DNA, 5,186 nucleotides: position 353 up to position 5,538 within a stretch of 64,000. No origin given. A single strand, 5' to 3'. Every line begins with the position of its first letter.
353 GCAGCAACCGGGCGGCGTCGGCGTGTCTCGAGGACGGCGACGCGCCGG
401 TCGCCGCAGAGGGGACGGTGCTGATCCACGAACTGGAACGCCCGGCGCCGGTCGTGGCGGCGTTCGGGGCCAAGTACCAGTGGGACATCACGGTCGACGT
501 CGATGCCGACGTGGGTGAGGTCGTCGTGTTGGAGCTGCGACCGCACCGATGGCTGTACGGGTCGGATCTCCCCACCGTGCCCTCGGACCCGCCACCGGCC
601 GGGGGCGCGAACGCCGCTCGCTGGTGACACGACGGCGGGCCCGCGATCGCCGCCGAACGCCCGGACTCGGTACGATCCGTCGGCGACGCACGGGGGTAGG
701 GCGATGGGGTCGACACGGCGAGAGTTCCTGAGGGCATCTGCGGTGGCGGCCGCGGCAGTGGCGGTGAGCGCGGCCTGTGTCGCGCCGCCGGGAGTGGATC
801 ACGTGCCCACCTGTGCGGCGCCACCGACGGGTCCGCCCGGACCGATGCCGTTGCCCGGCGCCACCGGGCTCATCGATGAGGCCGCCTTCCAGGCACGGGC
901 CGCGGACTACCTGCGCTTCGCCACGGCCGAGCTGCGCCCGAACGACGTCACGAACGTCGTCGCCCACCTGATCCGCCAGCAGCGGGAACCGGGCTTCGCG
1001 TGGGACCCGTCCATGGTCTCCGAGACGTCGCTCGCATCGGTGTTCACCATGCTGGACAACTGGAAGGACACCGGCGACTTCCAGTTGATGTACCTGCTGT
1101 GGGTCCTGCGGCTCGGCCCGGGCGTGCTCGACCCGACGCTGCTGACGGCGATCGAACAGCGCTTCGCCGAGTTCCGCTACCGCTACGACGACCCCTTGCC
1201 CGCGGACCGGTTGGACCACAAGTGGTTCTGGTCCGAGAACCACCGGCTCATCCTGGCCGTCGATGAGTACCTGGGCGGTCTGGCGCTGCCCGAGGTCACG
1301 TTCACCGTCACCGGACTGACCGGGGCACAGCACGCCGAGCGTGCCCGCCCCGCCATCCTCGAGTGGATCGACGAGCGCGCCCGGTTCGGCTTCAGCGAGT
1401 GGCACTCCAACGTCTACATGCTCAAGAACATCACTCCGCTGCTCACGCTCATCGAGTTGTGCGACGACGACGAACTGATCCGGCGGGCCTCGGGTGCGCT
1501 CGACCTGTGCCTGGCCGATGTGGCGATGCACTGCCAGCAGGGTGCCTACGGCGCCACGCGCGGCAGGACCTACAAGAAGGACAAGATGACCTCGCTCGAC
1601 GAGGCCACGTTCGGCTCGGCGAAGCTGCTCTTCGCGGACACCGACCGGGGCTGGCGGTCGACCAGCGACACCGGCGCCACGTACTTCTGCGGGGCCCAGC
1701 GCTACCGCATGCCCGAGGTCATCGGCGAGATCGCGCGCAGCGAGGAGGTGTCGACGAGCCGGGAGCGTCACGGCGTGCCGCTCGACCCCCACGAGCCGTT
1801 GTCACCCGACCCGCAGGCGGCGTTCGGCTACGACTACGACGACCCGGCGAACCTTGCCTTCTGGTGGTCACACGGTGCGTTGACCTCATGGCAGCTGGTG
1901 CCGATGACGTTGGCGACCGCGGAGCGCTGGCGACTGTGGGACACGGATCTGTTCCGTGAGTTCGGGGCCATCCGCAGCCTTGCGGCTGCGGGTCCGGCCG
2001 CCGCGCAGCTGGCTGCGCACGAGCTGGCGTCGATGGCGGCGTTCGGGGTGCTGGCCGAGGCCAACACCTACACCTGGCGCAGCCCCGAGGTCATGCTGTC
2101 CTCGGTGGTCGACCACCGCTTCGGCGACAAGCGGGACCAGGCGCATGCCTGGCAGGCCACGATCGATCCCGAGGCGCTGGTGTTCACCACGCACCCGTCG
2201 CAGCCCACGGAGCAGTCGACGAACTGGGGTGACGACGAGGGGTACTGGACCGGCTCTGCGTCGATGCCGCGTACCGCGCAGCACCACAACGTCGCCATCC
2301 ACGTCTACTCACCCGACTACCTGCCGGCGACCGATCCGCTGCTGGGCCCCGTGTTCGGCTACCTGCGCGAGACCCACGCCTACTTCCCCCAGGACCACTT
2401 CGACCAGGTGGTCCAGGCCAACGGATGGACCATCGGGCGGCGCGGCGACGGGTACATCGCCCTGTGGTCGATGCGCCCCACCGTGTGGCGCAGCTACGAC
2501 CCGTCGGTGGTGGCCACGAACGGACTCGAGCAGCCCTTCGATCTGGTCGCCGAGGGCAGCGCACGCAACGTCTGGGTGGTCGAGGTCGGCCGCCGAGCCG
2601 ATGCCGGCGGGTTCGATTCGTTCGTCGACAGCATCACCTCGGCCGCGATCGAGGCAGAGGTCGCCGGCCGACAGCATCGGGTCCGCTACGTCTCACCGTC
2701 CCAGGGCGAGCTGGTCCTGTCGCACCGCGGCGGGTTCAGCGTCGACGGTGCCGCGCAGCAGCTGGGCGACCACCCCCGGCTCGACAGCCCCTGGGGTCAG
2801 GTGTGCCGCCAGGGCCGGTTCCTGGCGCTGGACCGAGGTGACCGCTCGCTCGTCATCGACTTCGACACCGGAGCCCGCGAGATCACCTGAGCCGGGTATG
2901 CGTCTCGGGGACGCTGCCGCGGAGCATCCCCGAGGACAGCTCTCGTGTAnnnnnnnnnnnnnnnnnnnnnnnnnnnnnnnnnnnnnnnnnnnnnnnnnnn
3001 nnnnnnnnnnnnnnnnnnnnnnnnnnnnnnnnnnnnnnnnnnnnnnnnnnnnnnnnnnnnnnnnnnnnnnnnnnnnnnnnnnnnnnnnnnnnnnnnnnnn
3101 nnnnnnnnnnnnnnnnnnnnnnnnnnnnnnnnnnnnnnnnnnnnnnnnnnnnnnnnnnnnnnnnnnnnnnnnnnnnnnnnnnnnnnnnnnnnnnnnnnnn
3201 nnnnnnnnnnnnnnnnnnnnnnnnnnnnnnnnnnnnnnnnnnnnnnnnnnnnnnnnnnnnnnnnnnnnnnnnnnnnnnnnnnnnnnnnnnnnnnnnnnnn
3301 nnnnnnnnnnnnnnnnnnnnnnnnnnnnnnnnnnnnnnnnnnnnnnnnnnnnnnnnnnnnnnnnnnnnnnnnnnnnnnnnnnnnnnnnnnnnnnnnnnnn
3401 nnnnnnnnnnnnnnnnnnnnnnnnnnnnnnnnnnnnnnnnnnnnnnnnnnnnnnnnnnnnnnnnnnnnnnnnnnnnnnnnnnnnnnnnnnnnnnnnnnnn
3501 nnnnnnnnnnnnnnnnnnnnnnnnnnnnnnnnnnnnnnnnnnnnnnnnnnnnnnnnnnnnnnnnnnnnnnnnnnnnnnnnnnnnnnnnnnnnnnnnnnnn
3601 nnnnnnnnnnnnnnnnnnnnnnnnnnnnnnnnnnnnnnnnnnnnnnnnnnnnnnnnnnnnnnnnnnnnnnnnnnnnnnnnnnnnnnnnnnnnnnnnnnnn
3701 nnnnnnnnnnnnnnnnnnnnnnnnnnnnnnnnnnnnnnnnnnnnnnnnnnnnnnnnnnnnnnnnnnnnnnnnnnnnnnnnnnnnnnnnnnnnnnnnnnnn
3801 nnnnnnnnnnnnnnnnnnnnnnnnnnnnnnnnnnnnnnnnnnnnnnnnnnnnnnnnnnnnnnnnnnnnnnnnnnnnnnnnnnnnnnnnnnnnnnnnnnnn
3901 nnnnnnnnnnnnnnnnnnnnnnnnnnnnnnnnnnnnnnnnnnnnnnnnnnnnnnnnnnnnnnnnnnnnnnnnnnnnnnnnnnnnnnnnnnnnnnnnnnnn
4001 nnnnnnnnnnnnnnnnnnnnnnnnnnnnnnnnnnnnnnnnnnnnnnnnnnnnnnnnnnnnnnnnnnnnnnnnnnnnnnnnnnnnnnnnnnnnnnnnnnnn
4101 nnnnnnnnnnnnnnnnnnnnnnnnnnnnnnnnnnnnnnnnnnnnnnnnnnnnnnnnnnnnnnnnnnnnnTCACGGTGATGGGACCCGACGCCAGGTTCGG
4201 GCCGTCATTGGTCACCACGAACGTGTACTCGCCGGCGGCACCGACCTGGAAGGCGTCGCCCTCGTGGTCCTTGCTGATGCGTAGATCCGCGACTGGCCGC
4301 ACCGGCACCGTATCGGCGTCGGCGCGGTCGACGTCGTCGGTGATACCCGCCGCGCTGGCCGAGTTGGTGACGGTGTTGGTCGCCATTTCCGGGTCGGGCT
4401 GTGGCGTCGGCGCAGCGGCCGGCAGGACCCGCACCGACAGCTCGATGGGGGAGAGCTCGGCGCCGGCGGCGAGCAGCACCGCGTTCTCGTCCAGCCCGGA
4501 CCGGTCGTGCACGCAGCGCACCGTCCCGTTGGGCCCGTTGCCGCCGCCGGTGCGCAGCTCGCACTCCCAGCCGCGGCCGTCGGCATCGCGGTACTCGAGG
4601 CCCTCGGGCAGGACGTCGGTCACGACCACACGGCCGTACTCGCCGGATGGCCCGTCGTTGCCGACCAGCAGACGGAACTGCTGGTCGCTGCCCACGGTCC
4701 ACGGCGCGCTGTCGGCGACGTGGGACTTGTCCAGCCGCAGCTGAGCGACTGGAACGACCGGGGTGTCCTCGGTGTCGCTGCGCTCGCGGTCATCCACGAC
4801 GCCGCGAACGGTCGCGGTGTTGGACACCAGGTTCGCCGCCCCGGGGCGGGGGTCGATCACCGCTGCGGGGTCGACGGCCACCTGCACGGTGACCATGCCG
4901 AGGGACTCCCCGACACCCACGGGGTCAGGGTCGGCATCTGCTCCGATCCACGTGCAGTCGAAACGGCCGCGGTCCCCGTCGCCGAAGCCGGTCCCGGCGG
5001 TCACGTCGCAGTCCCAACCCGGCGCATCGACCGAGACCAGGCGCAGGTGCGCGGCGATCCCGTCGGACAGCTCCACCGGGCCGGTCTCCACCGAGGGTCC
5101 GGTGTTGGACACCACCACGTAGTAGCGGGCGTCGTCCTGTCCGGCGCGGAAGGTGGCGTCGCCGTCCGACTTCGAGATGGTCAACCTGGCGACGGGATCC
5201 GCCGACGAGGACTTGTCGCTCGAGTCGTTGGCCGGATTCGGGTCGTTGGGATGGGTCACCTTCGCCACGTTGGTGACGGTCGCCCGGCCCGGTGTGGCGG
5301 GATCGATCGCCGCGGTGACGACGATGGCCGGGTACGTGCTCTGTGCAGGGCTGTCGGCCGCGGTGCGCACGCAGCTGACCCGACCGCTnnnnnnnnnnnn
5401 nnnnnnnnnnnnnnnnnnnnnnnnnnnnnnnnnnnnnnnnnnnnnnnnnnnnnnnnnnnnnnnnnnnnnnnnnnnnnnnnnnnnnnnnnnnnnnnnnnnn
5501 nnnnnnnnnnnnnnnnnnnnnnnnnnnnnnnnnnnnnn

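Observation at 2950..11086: ~2,800-aa DUF11-repeat LAXTG-anchored adhesin encoded in two frames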

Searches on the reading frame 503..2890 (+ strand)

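Call 21: search_protein_families(library=pfam, proteins=[window:503-2890:+], max_evalue=0.01)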
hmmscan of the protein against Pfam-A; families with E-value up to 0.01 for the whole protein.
window:503-2890:+ (795 aa): 1 family
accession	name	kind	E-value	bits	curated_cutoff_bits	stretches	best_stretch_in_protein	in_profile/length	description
PF10518.14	TAT_signal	-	0.0034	17.7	22.7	1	71-88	3-20/21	TAT (twin-arginine translocation) pathway signal sequence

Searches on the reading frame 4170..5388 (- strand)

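Call 74: find_related_loci(query=window:4170-5388:-, collection=metagenome_contigs, flank=10000)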
Query window:4170-5388:- (406 aa) in metagenome_contigs; peptide patterns used: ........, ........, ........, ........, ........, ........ (x = any residue, [..] = any of these).
101 stretches matched a pattern; 8 encode a relative of the query (tblastn E <= 1e-3); 8 distinct loci.
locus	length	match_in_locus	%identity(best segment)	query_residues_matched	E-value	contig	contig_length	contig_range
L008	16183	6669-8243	87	1-406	0e+0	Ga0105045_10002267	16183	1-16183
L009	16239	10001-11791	29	22-406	2e-16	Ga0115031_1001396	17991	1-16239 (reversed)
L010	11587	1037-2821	29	22-406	2e-16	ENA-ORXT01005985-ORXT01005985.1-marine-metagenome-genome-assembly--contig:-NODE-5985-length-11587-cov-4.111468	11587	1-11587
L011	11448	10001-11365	28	38-402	1e-15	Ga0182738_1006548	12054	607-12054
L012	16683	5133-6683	29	21-398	1e-14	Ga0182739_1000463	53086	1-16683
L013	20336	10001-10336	37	6-124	2e-10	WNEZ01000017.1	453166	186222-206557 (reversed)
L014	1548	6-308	35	25-134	9e-7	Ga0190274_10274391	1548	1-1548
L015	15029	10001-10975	32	1-406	2e-6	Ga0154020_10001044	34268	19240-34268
